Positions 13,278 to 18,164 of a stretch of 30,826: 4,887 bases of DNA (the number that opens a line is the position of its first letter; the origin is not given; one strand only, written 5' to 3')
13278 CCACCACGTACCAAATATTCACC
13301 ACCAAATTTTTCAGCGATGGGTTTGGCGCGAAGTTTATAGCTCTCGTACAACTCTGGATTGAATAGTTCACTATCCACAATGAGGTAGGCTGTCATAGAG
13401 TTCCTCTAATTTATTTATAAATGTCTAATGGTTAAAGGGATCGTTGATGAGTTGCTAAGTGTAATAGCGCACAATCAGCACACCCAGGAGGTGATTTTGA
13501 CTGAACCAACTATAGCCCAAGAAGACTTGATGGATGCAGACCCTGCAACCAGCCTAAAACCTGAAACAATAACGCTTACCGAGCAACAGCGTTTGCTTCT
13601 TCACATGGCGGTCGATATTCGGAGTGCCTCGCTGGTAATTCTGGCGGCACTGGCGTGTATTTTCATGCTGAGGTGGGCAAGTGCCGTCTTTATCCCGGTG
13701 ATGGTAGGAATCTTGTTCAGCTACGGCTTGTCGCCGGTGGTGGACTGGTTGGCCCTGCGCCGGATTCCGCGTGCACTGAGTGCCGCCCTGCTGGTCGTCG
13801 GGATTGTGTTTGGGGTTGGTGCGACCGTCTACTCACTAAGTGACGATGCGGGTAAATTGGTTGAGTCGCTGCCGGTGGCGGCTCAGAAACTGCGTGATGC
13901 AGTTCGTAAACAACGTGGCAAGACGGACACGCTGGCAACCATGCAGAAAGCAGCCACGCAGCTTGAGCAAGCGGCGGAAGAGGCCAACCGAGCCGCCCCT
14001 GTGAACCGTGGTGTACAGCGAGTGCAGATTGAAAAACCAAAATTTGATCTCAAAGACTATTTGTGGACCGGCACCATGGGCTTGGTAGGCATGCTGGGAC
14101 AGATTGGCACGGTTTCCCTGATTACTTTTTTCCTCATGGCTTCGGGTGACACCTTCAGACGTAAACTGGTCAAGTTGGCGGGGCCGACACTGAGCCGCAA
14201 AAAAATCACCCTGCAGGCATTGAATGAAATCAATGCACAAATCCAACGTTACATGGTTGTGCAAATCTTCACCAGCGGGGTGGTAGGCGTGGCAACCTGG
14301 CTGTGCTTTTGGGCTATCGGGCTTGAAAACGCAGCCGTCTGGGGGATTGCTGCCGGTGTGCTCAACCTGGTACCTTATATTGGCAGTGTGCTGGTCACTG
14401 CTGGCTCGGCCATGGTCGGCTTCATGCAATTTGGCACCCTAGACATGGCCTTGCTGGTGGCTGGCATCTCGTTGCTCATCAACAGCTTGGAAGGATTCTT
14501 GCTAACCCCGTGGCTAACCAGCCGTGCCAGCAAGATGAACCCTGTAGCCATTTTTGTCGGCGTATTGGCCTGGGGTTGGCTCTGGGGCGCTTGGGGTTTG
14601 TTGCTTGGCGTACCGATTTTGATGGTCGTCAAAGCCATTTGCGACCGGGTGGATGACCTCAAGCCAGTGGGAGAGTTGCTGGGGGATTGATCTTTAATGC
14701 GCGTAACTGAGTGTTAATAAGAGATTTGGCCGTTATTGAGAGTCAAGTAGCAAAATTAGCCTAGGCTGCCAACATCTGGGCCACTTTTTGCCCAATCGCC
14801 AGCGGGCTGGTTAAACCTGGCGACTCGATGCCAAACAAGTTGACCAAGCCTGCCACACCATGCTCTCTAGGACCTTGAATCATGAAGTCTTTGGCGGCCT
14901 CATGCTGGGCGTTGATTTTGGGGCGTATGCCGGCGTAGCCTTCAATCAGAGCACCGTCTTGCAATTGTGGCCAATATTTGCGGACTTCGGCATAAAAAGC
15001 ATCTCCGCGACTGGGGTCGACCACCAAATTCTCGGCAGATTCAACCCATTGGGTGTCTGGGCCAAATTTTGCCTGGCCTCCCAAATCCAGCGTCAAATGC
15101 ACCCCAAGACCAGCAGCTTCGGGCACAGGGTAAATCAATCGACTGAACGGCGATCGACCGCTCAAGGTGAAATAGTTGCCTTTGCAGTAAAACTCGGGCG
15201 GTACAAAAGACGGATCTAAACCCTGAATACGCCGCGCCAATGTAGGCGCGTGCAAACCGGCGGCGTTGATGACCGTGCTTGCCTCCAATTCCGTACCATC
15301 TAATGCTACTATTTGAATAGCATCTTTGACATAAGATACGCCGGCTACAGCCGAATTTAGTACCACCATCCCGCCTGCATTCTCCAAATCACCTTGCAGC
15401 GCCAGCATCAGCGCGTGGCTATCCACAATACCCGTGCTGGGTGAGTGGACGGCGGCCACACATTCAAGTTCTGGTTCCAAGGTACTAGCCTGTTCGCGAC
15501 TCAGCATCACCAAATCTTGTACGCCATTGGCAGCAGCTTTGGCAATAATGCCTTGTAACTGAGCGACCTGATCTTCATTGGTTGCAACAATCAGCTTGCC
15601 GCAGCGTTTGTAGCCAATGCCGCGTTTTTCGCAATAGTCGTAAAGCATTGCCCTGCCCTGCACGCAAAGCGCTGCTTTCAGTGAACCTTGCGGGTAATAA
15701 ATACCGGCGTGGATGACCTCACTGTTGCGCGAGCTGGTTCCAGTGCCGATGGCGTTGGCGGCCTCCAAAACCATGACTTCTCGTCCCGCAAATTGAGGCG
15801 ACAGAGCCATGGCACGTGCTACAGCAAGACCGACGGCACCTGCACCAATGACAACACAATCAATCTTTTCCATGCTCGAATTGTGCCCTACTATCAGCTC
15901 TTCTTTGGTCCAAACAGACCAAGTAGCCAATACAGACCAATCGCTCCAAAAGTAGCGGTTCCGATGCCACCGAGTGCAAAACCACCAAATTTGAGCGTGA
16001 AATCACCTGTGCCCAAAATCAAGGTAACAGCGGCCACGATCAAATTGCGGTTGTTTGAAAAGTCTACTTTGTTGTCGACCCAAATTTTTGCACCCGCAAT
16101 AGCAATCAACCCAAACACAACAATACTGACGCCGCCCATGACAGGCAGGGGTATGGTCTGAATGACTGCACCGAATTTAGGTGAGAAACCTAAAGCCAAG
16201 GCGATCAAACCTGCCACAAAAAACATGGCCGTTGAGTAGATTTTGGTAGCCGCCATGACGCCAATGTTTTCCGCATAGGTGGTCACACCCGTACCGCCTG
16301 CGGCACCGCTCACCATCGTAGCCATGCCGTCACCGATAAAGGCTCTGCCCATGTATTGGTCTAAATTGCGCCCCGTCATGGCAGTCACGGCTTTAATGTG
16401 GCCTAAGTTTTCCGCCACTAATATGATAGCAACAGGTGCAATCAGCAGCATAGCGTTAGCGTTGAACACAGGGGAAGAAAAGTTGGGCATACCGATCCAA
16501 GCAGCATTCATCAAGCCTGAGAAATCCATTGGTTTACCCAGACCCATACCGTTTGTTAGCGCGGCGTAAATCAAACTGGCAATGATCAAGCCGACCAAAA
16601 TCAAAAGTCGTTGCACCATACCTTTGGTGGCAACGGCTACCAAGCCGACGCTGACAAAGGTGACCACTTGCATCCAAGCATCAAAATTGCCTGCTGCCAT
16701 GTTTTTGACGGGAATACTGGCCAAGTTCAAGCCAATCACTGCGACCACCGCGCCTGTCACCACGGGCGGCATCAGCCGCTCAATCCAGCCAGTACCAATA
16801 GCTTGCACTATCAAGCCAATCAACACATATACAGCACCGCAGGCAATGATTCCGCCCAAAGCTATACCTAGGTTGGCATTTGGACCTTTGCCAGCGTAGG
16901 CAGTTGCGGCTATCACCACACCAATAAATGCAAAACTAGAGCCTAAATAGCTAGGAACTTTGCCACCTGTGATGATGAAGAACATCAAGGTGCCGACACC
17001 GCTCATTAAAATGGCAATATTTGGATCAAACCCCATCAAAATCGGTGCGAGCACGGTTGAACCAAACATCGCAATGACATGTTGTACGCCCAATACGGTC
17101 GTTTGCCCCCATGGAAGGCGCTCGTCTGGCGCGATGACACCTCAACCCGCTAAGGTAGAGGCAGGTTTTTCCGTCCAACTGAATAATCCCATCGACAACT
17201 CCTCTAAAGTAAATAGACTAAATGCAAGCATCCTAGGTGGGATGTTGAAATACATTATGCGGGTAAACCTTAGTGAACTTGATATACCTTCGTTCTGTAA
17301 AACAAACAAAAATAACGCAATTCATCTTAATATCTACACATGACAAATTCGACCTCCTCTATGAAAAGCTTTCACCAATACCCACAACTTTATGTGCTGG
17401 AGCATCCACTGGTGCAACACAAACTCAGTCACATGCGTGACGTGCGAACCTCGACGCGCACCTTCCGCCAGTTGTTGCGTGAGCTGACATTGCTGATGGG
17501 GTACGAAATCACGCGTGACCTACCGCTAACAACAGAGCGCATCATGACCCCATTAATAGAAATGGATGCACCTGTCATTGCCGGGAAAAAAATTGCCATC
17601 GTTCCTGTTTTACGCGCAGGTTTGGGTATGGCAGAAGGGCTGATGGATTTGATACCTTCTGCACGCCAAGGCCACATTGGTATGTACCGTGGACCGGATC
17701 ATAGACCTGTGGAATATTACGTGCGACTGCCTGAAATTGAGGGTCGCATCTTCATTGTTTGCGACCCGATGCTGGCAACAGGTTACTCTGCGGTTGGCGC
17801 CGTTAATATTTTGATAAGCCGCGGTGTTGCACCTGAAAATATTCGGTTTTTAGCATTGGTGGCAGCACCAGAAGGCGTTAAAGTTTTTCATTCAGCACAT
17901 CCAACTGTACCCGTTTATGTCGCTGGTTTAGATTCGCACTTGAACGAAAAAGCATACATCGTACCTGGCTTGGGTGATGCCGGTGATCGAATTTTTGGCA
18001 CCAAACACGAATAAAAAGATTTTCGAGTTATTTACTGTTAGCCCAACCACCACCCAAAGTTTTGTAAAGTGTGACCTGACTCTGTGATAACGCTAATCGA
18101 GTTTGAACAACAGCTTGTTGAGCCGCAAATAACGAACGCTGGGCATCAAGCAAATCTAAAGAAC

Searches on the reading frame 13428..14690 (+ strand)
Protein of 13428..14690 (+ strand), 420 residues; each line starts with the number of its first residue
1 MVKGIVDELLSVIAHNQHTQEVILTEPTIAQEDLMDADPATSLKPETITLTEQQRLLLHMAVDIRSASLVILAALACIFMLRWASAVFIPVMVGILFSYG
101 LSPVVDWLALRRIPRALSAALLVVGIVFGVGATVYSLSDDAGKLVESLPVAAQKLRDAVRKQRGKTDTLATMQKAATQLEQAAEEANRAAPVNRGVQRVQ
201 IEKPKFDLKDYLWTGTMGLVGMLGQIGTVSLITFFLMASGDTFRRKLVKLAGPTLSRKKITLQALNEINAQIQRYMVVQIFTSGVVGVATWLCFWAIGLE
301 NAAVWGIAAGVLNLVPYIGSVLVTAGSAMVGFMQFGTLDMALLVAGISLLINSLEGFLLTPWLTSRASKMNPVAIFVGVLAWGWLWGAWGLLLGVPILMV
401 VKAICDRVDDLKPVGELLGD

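Call 43: search_protein_families(library=pfam, proteins=[window:13428-14690:+], max_evalue=0.01)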
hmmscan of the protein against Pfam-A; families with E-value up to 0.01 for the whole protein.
window:13428-14690:+ (420 aa): 1 family
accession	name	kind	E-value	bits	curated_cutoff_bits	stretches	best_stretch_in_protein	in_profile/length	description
PF01594.21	AI-2E_transport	-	4.1e-53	181.1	34.3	1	68-406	5-324/327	AI-2E family transporter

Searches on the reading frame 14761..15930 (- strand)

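Call 43: search_protein_families(library=pfam, proteins=[window:14761-15930:-], max_evalue=0.01)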
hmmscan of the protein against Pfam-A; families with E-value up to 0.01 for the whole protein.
window:14761-15930:- (389 aa): 6 families
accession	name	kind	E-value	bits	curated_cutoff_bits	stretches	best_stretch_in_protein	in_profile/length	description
PF01266.30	DAO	-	3.4e-61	208.2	27.9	1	24-386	1-353/353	FAD dependent oxidoreductase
PF07992.20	Pyr_redox_2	-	4.6e-05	23.4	26.1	0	23-73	143-189/291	Pyridine nucleotide-disulphide oxidoreductase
PF13450.12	NAD_binding_8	-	7.2e-05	23.4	21.9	1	27-69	1-39/68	NAD(P)-binding Rossmann-like domain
PF01946.23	Thi4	-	0.00028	20.6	26.2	1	22-65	17-57/235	Thi4 family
PF05834.18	Lycopene_cycl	-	0.00032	20.3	23.4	0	168-232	83-147/380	Lycopene cyclase protein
PF03486.20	HI0933_like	-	0.00074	19.5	50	0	24-62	2-36/244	HI0933-like protein Rossmann domain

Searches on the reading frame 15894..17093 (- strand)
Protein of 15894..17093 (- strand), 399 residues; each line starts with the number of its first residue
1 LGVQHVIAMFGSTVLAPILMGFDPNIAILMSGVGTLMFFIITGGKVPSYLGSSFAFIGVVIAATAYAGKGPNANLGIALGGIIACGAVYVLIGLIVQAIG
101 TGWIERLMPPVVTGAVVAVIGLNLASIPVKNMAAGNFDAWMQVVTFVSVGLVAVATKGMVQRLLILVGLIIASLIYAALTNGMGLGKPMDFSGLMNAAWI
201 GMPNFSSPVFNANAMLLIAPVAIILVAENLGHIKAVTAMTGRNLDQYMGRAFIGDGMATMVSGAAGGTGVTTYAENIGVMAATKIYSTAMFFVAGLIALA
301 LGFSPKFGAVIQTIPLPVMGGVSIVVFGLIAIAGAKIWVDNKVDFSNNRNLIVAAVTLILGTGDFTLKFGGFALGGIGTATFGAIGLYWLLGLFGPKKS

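Call 43: search_protein_families(library=pfam, proteins=[window:15894-17093:-], max_evalue=0.01)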
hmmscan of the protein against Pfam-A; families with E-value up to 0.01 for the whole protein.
window:15894-17093:- (399 aa): 1 family
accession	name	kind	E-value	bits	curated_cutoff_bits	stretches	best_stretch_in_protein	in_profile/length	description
PF00860.26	Xan_ur_permease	-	4.5e-91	305.9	27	1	1-367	6-386/389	Permease family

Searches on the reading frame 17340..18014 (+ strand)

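Call 43: search_protein_families(library=pfam, proteins=[window:17340-18014:+], max_evalue=0.01)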
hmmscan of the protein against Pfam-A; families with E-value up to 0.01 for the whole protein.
window:17340-18014:+ (224 aa): 2 families
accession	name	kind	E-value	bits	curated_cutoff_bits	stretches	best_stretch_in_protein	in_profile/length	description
PF14681.12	UPRTase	-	8e-71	238.2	27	1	19-221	1-206/206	Uracil phosphoribosyltransferase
PF00156.33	Pribosyltran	-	2.2e-06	27.5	26.3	1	80-181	26-131/158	Phosphoribosyl transferase domain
